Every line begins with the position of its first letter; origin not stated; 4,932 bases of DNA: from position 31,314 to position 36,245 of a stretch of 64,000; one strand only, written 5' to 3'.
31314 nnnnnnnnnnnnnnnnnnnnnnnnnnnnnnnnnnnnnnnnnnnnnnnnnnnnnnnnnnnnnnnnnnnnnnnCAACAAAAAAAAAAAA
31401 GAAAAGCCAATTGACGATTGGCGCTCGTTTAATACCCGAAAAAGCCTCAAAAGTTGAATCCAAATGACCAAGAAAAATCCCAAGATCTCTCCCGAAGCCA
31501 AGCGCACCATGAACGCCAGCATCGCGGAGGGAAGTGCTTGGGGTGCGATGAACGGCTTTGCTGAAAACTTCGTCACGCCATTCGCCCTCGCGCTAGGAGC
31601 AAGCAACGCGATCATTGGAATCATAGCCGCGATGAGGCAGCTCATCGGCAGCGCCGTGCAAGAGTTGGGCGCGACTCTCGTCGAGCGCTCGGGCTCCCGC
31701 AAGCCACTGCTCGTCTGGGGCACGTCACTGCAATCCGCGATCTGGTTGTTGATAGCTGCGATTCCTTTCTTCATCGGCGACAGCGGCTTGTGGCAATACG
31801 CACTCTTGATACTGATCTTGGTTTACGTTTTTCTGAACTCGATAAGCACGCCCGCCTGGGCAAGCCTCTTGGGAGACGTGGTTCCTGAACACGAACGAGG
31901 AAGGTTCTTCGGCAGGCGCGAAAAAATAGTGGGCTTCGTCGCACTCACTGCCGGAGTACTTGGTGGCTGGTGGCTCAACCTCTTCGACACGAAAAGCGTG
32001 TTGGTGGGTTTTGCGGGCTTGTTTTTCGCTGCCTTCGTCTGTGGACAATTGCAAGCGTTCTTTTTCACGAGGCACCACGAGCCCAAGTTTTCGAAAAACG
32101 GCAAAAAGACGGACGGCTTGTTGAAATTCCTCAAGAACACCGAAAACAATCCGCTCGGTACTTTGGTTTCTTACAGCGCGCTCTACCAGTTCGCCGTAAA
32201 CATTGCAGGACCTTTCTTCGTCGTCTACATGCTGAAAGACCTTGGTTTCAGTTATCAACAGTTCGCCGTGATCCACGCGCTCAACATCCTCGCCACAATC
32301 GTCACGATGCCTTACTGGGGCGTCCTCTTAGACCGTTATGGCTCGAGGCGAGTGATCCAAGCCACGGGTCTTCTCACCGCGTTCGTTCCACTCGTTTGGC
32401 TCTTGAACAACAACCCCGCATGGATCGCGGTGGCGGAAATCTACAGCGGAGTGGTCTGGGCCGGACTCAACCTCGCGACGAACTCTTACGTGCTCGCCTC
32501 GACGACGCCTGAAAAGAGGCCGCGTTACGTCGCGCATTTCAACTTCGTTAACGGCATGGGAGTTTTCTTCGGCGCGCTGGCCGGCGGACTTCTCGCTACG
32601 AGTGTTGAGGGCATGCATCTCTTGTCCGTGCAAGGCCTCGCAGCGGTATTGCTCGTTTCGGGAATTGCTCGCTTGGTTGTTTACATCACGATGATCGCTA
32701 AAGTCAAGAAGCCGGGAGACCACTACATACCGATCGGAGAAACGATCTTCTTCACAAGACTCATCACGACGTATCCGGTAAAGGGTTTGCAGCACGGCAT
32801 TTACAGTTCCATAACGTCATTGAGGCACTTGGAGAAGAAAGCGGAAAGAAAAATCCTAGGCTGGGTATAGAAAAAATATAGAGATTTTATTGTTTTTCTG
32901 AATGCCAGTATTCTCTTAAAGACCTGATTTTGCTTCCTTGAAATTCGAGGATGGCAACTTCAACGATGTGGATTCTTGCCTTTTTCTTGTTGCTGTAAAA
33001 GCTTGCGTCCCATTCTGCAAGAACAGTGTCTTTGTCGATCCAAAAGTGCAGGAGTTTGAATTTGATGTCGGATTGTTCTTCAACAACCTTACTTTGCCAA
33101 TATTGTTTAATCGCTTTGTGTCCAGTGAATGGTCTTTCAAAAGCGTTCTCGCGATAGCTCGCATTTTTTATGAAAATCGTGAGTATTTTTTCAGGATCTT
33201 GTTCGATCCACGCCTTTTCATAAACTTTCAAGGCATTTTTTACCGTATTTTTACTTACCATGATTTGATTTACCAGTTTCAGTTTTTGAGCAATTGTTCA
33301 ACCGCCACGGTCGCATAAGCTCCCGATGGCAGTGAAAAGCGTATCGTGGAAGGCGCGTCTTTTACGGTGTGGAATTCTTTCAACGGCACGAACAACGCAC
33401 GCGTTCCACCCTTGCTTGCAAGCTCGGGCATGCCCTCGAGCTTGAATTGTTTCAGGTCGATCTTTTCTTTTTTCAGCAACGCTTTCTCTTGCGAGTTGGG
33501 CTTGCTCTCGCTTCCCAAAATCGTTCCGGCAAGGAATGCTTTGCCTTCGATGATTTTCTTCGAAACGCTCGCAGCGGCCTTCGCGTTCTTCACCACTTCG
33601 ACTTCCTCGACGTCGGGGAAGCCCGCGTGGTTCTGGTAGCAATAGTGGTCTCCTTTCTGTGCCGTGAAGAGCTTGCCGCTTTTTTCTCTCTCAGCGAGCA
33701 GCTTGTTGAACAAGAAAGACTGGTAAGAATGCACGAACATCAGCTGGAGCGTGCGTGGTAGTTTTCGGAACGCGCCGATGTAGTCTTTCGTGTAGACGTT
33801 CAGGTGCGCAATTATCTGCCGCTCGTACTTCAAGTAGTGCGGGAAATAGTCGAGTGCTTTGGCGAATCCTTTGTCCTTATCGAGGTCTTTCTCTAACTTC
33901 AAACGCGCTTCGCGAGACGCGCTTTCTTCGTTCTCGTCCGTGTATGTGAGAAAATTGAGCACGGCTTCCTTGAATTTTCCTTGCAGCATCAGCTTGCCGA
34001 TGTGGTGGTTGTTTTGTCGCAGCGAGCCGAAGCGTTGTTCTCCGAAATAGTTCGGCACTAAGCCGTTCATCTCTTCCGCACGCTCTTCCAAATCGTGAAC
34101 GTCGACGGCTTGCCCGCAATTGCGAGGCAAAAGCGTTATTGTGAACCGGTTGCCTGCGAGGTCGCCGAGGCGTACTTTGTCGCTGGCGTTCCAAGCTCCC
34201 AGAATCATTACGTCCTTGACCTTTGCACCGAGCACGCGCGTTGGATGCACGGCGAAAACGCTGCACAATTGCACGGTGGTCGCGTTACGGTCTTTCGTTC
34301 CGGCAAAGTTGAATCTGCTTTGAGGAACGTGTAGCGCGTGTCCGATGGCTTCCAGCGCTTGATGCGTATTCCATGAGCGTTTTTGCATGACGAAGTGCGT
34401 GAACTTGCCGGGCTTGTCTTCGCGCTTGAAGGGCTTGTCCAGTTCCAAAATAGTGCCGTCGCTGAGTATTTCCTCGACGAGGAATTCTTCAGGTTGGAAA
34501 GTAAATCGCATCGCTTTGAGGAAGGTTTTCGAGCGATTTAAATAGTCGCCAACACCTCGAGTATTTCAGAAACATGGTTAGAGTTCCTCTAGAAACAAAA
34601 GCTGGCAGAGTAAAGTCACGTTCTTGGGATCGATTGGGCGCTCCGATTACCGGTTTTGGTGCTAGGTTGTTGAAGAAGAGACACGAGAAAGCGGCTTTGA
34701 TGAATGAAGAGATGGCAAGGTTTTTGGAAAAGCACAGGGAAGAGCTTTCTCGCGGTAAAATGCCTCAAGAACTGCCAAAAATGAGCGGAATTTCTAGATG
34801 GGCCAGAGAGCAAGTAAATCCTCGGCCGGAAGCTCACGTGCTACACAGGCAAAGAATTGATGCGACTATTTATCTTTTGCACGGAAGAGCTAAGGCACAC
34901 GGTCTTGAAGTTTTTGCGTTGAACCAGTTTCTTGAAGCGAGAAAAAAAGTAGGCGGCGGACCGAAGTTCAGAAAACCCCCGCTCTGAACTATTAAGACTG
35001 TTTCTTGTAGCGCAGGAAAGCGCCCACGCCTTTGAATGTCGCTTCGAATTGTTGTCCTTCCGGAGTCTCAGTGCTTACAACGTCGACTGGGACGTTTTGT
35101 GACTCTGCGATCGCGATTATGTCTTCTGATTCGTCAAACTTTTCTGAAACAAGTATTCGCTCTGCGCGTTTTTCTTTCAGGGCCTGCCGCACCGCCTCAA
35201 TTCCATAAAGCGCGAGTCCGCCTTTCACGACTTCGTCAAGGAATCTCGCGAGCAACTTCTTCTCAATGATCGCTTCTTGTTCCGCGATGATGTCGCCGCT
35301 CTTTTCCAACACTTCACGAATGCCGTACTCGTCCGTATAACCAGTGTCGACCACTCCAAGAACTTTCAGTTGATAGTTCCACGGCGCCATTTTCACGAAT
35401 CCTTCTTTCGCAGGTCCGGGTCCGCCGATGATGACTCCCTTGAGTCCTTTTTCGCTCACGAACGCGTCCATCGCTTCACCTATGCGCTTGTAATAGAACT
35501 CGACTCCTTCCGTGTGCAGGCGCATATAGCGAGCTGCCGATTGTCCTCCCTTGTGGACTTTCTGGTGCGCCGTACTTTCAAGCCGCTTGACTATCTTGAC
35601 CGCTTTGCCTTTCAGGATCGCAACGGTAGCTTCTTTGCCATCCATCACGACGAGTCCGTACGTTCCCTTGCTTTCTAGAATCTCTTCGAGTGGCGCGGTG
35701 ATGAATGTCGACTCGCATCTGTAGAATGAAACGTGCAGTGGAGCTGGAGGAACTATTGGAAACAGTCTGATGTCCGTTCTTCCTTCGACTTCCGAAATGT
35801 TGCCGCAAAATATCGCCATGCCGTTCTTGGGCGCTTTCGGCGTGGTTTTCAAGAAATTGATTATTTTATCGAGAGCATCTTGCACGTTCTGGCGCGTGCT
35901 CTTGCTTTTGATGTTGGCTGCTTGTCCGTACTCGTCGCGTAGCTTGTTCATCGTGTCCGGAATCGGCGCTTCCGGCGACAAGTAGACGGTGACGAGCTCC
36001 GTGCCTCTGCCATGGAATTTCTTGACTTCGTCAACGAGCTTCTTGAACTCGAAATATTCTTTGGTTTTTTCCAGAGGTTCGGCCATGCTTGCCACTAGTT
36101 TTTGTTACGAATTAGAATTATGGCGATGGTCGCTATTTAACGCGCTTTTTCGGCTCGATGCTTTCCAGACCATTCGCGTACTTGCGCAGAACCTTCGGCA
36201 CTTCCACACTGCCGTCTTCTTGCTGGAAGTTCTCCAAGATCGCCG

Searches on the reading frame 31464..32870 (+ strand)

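Call 15: search_protein_families(library=pfam, max_evalue=0.0001, proteins=[window:31464-32870:+])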
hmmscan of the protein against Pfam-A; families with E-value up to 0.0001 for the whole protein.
window:31464-32870:+ (468 aa): 3 families
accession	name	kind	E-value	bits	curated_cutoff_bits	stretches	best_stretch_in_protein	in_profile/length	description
PF07690.21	MFS_1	-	1.8e-37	129.5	33.4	2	238-402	5-160/347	Major Facilitator Superfamily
PF12832.13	MFS_1_like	-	9.4e-19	68.1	25.2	1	43-378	28-362/373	MFS_1 like family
PF01306.25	LacY_symp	-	2.6e-06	27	24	1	235-416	13-191/413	LacY proton/sugar symporter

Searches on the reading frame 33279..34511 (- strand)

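Call 15: search_protein_families(library=pfam, max_evalue=0.0001, proteins=[window:33279-34511:-])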
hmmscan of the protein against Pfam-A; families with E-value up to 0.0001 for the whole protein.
window:33279-34511:- (410 aa): 1 family
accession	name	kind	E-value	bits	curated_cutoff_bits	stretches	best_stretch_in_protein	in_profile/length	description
PF01142.23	TruD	-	2.6e-100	336.6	27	1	6-403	21-408/412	tRNA pseudouridine synthase D (TruD)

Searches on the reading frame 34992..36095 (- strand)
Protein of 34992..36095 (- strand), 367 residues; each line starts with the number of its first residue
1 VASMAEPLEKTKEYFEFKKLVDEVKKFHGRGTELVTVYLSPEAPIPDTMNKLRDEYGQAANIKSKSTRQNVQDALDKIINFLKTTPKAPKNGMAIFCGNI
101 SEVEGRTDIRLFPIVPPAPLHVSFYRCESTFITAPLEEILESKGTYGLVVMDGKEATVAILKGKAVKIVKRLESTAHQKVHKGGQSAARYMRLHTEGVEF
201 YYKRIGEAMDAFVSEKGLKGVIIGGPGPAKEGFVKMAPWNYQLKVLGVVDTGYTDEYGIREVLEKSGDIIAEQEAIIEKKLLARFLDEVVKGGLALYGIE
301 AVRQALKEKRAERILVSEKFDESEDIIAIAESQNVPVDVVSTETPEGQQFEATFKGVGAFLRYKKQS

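Call 15: search_protein_families(library=pfam, max_evalue=0.0001, proteins=[window:34992-36095:-])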
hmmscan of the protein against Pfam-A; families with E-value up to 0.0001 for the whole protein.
window:34992-36095:- (367 aa): 5 families
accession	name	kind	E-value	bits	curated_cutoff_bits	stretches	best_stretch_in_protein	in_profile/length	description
PF03464.20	eRF1_2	-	4e-29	102.1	27.1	1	146-271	2-132/133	eRF1 domain 2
PF03465.20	eRF1_3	-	4e-17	63.1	25.8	1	276-364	2-105/106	eRF1 domain 3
PF03463.20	eRF1_1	-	4e-15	56.3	23.8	1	18-139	1-122/123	eRF1 domain 1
PF18854.6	baeRF_family10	-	2.4e-14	54.3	27.1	1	133-265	3-137/143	Bacterial archaeo-eukaryotic release factor family 10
PF08032.17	SpoU_sub_bind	-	3.1e-05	24.6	22.8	1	296-343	2-52/76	RNA 2'-O ribose methyltransferase substrate binding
